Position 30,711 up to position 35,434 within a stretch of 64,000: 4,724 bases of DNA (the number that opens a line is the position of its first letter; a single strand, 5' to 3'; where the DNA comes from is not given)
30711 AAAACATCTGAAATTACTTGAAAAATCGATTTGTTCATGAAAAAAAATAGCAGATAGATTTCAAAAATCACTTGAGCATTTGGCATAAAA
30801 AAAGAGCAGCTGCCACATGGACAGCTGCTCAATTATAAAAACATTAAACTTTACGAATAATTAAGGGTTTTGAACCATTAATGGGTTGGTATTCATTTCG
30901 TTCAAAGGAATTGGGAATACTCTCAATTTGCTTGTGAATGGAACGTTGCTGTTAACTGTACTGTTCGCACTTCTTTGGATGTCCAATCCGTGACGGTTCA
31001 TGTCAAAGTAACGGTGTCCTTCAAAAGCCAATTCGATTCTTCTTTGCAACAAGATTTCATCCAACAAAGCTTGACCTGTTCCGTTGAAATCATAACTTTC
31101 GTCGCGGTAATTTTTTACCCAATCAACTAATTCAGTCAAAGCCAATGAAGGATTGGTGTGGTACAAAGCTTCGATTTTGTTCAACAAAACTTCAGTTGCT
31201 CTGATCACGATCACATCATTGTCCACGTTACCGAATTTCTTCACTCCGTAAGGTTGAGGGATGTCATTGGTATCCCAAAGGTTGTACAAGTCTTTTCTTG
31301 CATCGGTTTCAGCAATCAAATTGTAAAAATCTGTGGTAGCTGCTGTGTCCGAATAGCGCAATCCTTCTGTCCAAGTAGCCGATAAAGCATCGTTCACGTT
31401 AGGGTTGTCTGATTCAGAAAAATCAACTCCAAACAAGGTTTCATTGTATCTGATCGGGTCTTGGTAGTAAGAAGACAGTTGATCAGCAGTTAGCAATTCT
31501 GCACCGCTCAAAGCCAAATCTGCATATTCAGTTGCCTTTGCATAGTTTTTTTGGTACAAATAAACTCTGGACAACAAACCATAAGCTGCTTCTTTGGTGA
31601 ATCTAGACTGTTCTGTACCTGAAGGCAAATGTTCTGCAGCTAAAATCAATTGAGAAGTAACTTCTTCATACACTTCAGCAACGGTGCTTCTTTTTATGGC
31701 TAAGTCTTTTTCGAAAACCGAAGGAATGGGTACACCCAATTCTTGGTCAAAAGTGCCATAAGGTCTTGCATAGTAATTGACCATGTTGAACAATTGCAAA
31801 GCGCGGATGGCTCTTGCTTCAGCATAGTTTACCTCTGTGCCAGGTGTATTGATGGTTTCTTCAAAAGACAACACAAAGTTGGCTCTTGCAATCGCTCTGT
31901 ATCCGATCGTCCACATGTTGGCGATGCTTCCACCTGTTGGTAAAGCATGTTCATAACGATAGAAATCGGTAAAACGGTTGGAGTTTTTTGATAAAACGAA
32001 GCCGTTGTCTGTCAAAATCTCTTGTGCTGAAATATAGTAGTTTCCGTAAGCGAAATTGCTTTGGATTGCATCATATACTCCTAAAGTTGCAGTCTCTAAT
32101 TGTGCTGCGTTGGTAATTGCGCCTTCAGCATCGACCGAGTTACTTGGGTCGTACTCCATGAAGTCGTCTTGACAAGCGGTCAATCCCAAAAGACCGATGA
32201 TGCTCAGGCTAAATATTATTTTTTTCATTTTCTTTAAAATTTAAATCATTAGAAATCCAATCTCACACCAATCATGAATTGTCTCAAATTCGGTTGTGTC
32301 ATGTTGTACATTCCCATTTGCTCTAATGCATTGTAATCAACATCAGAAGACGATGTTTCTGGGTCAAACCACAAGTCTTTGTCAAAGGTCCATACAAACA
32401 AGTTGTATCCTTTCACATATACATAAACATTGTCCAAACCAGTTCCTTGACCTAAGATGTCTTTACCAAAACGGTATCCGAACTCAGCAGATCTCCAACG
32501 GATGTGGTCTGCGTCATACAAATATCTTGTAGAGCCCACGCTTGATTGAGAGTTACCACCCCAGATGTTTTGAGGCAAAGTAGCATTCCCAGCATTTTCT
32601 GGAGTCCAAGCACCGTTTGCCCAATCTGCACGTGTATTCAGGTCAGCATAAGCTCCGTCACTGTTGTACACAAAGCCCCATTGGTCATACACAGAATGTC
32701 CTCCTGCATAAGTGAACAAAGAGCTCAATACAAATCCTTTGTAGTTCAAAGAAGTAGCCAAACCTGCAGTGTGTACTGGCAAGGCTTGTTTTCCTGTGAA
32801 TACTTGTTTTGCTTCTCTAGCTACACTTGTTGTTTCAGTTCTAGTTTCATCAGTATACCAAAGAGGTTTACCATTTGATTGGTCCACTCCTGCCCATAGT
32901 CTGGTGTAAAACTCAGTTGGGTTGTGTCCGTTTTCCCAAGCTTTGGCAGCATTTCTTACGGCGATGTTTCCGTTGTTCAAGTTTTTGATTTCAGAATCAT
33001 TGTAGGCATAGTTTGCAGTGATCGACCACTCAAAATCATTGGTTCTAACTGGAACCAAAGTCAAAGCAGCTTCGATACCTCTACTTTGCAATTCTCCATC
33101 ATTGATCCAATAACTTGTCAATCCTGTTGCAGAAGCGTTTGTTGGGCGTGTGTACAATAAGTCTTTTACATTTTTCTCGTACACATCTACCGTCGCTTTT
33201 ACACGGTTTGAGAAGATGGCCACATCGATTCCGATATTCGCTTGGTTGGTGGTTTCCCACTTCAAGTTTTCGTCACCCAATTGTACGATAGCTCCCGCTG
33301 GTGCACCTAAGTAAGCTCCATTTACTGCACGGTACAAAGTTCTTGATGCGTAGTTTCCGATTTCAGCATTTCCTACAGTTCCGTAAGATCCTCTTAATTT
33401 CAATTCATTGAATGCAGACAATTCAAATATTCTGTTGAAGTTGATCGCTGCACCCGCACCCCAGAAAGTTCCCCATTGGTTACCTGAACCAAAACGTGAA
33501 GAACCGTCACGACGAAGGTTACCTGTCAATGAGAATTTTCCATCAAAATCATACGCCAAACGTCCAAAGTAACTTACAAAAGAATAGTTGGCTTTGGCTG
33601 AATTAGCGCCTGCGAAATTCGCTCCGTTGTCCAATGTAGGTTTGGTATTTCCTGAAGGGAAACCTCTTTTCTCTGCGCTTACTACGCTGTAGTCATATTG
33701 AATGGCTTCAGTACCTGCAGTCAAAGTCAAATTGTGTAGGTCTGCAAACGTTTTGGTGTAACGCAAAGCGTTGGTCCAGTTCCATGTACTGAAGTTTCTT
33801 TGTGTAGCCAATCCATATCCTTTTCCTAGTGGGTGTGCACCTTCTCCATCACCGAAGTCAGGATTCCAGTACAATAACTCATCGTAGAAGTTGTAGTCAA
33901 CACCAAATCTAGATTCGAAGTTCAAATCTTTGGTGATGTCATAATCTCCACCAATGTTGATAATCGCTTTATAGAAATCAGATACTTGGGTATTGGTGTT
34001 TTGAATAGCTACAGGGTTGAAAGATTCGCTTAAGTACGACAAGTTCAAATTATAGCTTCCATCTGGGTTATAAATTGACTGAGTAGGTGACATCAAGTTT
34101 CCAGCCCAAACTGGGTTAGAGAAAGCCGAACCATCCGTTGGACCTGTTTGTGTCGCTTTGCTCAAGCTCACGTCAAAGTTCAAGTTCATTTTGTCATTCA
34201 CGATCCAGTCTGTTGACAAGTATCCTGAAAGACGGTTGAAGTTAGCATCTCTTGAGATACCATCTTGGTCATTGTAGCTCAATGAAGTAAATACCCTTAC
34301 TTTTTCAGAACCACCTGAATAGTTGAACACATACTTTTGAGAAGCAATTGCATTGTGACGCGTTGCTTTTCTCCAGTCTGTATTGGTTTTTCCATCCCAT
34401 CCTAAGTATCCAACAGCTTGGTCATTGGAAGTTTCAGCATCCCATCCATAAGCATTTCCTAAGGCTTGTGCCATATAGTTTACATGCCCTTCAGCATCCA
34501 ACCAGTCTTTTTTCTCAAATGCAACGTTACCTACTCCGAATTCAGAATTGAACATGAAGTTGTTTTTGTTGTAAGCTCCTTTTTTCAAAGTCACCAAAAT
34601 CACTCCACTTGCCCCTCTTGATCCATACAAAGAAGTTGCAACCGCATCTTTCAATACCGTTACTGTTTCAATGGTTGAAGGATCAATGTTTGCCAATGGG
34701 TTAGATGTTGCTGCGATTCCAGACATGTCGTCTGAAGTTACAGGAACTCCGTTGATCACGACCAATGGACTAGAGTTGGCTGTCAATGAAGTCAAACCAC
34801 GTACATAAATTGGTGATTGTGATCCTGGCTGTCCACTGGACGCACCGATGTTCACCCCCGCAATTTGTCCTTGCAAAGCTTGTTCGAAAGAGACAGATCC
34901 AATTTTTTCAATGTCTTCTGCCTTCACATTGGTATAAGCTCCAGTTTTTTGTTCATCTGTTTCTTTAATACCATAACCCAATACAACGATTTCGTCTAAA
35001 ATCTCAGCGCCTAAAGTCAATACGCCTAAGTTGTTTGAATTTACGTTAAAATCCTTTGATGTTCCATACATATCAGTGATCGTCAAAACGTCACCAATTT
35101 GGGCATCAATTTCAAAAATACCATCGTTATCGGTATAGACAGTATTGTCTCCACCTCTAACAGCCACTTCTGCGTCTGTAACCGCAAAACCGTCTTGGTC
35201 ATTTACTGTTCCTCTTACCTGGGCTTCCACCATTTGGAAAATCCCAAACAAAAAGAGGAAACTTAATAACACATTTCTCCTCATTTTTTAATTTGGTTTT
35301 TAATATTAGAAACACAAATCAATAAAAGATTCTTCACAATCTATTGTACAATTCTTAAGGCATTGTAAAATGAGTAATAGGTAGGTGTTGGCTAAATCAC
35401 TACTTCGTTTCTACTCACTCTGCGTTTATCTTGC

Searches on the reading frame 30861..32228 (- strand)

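Call 79: search_protein_families(library=pfam, proteins=[window:30861-32228:-], max_evalue=0.00001)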
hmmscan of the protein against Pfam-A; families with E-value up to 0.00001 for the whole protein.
window:30861-32228:- (455 aa): 2 families
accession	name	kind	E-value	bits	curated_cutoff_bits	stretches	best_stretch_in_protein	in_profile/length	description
PF14322.12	SusD-like_3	-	1.6e-24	87.6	27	1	22-224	1-191/191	Starch-binding associating with outer membrane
PF07980.17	SusD_RagB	-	4.3e-18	66.4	23.1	1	333-455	150-295/297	SusD family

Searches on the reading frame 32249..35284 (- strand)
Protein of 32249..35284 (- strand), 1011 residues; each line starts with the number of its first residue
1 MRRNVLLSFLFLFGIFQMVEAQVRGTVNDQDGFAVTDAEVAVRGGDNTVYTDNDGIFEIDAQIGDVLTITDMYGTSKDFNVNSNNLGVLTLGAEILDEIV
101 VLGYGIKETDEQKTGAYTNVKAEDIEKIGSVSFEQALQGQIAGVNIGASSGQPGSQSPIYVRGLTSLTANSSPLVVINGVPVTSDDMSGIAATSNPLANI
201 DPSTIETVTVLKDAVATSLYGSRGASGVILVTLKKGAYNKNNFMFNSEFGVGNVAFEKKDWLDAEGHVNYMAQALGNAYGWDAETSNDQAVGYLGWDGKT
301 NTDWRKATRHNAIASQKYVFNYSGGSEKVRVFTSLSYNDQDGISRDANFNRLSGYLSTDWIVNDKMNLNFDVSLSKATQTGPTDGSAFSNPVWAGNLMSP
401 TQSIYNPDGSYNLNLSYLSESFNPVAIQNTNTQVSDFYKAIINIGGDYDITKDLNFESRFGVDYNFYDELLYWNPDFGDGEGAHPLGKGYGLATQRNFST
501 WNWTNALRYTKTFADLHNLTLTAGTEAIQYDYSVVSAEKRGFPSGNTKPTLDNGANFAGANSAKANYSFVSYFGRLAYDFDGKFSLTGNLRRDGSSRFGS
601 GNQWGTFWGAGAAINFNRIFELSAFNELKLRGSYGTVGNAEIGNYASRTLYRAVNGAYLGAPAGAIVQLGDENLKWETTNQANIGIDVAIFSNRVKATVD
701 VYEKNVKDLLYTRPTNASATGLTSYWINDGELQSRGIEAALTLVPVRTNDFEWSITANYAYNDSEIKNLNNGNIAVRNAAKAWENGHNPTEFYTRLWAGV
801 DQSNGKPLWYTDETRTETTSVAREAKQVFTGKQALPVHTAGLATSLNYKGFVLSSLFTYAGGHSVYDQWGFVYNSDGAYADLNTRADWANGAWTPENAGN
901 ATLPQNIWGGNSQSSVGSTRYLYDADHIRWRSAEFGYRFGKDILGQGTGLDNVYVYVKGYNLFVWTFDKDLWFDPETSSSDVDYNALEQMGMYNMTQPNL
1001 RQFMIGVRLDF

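Call 79: search_protein_families(library=pfam, proteins=[window:32249-35284:-], max_evalue=0.00001)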
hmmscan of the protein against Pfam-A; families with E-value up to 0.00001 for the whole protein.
window:32249-35284:- (1011 aa): 2 families
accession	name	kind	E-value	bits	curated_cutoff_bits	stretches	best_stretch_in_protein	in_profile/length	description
PF07715.20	Plug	-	1.3e-20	74.3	23.9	1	113-228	5-107/107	TonB-dependent Receptor Plug Domain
PF00593.30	TonB_dep_Rec_b-barrel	-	1.4e-20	75.1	27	1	406-888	23-421/436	TonB dependent receptor-like, beta-barrel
